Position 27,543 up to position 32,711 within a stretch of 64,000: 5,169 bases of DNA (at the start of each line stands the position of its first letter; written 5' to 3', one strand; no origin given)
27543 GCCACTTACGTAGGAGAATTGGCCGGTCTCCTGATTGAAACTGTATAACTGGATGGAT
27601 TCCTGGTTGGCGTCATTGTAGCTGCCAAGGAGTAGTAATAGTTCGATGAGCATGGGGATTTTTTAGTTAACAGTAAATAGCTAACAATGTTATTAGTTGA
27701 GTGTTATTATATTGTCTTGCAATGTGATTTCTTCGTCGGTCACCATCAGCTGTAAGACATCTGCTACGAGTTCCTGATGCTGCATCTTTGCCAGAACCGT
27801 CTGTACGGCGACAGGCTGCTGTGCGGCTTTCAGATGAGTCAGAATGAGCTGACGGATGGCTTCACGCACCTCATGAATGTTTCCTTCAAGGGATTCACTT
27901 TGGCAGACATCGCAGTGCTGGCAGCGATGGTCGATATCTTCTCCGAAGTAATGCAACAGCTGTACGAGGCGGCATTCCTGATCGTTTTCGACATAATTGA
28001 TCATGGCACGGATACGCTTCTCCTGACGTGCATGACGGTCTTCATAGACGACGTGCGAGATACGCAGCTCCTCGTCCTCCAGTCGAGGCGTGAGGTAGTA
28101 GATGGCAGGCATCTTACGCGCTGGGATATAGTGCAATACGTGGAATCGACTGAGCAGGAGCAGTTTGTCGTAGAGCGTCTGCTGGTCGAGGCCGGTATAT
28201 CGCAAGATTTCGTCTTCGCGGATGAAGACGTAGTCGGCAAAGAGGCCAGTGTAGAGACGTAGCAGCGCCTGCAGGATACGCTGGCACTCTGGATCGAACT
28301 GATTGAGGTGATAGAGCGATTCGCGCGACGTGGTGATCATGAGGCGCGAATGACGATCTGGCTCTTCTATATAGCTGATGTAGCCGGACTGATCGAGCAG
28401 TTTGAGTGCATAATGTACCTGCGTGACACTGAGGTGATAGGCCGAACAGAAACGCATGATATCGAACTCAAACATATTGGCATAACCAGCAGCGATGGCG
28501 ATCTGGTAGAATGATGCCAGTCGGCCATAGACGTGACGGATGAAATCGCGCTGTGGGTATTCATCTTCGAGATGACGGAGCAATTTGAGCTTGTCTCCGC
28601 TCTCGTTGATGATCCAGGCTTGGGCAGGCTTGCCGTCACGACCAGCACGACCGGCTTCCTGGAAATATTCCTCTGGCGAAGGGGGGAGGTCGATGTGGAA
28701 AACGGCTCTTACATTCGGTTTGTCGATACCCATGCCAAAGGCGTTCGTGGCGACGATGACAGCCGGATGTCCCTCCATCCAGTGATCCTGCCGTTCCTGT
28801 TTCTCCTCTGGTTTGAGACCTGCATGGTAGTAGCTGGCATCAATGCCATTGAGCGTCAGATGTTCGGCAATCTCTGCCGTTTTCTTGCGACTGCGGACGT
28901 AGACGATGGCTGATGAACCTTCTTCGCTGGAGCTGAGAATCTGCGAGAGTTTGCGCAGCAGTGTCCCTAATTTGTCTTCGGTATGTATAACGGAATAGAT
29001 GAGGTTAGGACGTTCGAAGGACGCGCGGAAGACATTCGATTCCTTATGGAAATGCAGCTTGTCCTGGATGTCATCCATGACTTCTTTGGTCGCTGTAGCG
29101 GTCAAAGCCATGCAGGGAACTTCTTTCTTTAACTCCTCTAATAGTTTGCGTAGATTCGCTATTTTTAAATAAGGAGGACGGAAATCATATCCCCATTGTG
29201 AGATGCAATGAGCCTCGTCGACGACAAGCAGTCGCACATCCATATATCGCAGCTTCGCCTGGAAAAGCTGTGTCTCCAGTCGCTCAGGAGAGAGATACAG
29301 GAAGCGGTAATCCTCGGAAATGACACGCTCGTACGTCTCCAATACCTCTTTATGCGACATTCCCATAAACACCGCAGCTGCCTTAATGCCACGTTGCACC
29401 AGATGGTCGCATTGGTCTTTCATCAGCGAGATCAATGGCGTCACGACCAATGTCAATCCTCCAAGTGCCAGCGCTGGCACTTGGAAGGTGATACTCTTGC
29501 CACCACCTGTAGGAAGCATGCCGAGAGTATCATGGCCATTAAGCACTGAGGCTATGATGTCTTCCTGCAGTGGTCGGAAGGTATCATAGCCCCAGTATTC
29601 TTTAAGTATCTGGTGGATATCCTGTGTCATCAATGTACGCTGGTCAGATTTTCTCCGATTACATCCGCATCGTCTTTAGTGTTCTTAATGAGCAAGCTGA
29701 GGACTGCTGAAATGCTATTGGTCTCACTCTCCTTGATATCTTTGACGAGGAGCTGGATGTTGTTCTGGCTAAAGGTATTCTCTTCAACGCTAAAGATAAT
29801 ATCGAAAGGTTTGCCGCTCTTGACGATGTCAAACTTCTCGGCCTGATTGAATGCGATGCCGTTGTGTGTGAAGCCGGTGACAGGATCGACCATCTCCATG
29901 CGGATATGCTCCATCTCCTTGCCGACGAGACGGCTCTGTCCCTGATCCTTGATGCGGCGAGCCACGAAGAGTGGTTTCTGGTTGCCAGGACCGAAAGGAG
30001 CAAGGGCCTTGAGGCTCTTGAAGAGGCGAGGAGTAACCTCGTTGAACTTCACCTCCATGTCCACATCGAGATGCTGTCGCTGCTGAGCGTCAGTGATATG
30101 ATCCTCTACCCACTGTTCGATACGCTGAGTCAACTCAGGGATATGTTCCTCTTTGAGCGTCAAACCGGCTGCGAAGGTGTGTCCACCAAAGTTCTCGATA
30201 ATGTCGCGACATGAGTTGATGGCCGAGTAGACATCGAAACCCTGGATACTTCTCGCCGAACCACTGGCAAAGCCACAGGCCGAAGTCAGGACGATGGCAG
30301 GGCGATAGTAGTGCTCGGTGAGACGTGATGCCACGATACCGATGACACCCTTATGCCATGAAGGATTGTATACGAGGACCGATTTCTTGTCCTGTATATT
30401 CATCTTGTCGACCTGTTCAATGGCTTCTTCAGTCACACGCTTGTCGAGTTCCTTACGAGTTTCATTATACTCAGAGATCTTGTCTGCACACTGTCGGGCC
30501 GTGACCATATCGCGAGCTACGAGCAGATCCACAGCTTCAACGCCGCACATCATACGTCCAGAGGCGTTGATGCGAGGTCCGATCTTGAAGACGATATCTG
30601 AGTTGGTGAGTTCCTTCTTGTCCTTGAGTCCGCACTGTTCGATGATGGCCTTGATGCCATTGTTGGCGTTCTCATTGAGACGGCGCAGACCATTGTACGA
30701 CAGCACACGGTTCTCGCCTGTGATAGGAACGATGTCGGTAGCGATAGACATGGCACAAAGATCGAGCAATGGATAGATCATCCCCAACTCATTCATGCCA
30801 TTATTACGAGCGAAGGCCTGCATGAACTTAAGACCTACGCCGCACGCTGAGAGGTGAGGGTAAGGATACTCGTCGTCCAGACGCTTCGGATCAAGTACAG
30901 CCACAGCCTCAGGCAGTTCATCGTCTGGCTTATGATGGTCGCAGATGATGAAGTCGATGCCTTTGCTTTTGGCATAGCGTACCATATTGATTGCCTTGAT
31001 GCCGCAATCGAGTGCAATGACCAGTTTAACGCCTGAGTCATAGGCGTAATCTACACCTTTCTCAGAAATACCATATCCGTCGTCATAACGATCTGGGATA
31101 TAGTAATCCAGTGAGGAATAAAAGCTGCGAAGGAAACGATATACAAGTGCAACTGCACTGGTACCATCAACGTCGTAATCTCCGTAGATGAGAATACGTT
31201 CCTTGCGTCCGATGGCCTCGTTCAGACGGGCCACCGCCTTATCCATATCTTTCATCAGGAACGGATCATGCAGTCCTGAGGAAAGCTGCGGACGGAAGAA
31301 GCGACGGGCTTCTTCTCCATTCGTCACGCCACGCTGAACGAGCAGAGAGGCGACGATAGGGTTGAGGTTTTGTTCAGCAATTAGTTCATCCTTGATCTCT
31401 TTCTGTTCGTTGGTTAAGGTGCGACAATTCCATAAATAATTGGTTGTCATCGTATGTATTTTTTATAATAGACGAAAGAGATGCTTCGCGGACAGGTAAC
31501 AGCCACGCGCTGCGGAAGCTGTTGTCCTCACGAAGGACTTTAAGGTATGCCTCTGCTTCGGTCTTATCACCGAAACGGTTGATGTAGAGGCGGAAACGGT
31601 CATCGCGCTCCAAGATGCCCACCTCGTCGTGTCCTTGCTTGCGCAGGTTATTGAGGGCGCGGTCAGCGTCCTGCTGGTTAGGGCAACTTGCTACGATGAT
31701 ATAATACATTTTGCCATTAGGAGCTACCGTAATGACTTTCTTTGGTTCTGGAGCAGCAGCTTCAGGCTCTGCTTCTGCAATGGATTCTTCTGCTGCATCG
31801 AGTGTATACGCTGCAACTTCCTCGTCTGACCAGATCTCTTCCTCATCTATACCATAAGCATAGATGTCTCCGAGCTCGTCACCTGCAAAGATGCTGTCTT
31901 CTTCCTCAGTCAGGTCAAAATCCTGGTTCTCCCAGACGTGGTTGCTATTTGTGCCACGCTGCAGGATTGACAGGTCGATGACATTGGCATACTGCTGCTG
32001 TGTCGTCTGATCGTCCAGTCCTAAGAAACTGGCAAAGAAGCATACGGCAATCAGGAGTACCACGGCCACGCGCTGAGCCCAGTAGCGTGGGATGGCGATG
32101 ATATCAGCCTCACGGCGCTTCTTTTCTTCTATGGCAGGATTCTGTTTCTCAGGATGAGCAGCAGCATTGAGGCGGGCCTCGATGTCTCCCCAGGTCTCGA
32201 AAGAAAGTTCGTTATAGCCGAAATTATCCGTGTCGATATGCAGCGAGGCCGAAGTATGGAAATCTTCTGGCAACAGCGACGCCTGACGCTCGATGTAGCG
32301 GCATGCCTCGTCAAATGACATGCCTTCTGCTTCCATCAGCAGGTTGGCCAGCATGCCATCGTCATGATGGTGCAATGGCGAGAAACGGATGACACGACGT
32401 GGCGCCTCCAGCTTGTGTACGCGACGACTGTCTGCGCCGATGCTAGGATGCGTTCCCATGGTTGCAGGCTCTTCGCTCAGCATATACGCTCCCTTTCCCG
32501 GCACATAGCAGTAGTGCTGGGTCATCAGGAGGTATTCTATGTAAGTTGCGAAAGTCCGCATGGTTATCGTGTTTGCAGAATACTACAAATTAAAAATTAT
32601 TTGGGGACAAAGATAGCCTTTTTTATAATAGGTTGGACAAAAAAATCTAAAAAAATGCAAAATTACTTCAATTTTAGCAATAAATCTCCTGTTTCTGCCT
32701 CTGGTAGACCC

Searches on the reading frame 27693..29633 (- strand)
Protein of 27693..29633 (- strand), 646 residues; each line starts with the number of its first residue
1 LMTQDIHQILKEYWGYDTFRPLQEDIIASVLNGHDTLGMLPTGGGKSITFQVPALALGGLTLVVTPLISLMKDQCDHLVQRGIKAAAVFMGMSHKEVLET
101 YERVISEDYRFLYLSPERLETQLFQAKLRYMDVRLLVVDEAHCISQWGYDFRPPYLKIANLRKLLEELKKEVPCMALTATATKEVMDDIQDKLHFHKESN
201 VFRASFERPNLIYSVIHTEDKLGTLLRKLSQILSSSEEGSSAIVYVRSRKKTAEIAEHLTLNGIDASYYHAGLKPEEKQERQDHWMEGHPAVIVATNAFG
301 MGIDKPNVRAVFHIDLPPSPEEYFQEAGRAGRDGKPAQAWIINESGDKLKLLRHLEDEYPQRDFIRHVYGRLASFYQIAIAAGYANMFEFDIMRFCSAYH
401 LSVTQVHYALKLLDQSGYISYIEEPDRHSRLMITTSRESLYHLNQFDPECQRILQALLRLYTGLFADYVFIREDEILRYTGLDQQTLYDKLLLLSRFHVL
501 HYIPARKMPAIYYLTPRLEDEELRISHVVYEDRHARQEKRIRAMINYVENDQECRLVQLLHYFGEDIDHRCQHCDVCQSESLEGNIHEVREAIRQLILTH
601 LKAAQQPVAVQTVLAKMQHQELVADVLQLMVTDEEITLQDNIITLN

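Call 61: search_protein_families(library=pfam, proteins=[window:27693-29633:-], max_evalue=0.00001)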
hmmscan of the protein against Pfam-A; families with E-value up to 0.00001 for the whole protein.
window:27693-29633:- (646 aa): 3 families
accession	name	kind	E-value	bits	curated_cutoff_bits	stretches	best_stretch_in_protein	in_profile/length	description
PF00270.35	DEAD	-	1e-28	100.6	26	1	20-186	1-165/167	DEAD/DEAH box helicase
PF00271.37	Helicase_C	-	5.1e-24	85.1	23.5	1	226-334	3-110/110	Helicase conserved C-terminal domain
PF16124.10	RecQ_Zn_bind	-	1.5e-13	51.7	25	1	531-578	18-66/66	RecQ zinc-binding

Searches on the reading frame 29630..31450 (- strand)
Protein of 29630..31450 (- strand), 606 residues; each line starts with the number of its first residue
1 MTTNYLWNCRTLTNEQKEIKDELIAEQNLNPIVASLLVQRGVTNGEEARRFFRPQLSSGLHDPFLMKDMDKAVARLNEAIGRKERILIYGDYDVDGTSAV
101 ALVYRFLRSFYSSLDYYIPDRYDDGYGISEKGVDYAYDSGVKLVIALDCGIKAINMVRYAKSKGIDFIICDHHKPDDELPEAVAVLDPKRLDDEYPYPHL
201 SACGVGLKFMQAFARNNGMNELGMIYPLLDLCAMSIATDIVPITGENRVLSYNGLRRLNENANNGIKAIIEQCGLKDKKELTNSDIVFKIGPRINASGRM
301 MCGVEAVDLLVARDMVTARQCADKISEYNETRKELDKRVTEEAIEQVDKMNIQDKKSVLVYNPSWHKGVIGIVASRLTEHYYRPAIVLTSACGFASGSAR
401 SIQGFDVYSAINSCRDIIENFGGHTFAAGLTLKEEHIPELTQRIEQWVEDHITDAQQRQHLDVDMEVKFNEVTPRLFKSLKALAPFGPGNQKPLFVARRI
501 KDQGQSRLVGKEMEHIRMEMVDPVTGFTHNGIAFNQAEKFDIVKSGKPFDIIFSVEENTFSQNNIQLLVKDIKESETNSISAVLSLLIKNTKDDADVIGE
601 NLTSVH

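Call 62: search_protein_families(library=pfam, proteins=[window:29630-31450:-], max_evalue=0.00001)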
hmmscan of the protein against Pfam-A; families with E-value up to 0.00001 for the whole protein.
window:29630-31450:- (606 aa): 3 families
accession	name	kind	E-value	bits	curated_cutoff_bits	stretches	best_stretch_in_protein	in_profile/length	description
PF17768.7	RecJ_OB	-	7.1e-25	87.6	27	1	463-571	1-107/107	RecJ OB domain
PF01368.27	DHH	-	9.1e-25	87.8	28.1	1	85-235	1-124/125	DHH family, N-terminal domain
PF02272.25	DHHA1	-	5.1e-17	62.7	25.9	1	357-449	3-101/102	DHHA1 domain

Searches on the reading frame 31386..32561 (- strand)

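Call 62: search_protein_families(library=pfam, proteins=[window:31386-32561:-], max_evalue=0.00001)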
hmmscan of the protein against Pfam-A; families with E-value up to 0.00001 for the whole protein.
window:31386-32561:- (391 aa): 1 family
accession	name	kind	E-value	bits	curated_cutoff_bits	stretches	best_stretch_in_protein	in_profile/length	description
PF05036.18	SPOR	-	2.8e-08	34.4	21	1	284-354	3-74/76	SPOR domain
